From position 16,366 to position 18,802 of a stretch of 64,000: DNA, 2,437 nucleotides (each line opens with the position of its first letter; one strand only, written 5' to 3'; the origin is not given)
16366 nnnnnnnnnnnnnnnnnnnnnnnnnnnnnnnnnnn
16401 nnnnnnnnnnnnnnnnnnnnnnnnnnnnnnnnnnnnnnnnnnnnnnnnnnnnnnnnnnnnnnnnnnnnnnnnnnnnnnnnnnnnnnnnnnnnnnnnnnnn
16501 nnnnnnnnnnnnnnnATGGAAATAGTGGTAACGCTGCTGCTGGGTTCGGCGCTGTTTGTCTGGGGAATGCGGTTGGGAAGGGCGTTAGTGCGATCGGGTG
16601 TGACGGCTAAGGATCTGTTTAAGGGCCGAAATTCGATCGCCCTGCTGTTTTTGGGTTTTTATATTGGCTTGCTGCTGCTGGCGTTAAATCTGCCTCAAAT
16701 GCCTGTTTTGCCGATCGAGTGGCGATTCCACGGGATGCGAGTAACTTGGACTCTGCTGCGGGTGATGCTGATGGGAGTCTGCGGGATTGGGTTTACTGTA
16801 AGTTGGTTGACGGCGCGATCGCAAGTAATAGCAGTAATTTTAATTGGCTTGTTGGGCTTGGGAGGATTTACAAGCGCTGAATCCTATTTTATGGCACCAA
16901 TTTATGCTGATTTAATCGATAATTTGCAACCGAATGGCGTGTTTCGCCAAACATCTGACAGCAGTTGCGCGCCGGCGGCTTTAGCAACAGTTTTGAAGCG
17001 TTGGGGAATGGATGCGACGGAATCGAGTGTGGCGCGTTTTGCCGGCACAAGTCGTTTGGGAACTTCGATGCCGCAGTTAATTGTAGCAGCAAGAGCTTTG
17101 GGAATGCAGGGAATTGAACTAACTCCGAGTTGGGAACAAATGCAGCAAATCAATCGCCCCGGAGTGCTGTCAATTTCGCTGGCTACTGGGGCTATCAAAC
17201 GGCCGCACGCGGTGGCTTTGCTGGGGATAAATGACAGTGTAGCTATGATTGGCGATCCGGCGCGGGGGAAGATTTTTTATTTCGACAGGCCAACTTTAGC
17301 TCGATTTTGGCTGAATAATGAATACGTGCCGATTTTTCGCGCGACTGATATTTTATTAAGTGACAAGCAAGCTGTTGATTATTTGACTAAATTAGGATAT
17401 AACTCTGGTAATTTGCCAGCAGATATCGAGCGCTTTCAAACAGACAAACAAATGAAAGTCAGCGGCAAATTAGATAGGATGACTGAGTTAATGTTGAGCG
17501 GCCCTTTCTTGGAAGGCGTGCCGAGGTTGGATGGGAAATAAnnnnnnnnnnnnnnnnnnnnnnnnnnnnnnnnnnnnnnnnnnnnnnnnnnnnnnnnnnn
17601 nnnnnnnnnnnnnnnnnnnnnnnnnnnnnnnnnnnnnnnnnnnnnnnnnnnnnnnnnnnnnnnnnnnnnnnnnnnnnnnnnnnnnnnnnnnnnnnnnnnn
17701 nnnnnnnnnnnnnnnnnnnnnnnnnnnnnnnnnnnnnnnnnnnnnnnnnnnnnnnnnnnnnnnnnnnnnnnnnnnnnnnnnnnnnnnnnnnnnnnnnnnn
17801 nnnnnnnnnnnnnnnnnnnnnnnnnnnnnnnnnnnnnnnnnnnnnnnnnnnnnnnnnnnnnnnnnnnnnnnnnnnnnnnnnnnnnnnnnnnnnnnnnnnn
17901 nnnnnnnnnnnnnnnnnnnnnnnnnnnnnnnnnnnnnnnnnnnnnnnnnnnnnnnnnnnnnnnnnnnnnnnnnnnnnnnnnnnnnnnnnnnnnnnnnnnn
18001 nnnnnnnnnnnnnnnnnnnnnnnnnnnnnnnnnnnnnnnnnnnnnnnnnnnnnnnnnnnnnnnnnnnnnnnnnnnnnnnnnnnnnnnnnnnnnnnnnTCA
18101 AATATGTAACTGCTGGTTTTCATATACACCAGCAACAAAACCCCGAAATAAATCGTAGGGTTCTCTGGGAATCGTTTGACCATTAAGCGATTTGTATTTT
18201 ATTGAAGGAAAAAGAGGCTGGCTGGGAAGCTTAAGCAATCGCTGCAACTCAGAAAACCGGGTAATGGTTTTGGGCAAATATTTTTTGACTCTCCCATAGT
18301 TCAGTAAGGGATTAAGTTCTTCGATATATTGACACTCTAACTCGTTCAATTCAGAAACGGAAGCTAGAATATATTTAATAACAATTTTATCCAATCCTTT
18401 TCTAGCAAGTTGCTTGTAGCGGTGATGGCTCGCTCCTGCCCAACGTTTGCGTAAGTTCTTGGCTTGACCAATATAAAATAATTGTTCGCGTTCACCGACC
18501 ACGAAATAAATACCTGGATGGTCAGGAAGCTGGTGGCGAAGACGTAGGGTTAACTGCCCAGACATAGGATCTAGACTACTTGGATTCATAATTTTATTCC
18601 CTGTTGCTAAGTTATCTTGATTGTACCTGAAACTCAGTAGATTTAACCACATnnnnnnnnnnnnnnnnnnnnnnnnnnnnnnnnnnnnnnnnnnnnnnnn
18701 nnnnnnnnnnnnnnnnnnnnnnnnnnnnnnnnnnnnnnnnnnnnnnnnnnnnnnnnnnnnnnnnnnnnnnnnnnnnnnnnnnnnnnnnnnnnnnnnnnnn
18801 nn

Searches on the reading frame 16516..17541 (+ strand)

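Call 54: search_protein_families(library=padloc, proteins=[window:16516-17541:+], max_evalue=0.01)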
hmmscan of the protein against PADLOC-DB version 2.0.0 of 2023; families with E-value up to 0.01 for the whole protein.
window:16516-17541:+ (341 aa): 0 families

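Call 56: search_protein_families(library=pfam, proteins=[window:16516-17541:+], max_evalue=0.001)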
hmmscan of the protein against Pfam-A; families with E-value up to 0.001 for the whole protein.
window:16516-17541:+ (341 aa): 1 family
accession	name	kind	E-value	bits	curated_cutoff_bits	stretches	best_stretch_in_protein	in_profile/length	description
PF03412.21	Peptidase_C39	-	3.9e-11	43.3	22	1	142-255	4-112/133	Peptidase C39 family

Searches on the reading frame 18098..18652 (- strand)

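Call 3: search_protein_families(library=pfam, proteins=[window:18098-18652:-], max_evalue=0.01)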
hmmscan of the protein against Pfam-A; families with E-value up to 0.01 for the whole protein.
window:18098-18652:- (184 aa): 2 families
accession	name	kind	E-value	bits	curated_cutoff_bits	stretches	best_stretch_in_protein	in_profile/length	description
PF01541.30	GIY-YIG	-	2.1e-06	28.4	22.6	1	46-115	2-74/78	GIY-YIG catalytic domain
PF20815.3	GIY_YIG_2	-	0.00021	21.7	22.4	0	88-123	104-139/153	GIY-YIG catalytic domain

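Call 54: search_protein_families(library=padloc, proteins=[window:18098-18652:-], max_evalue=0.01)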
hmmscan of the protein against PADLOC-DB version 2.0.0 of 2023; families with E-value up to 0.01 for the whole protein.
window:18098-18652:- (184 aa): 2 families
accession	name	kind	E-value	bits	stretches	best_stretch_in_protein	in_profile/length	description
PDLC04925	PDC-S14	-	1.4e-05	22.2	1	44-112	61-125/301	-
PDLC04923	PDC-S14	-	0.0017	15.5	1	44-78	69-106/320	-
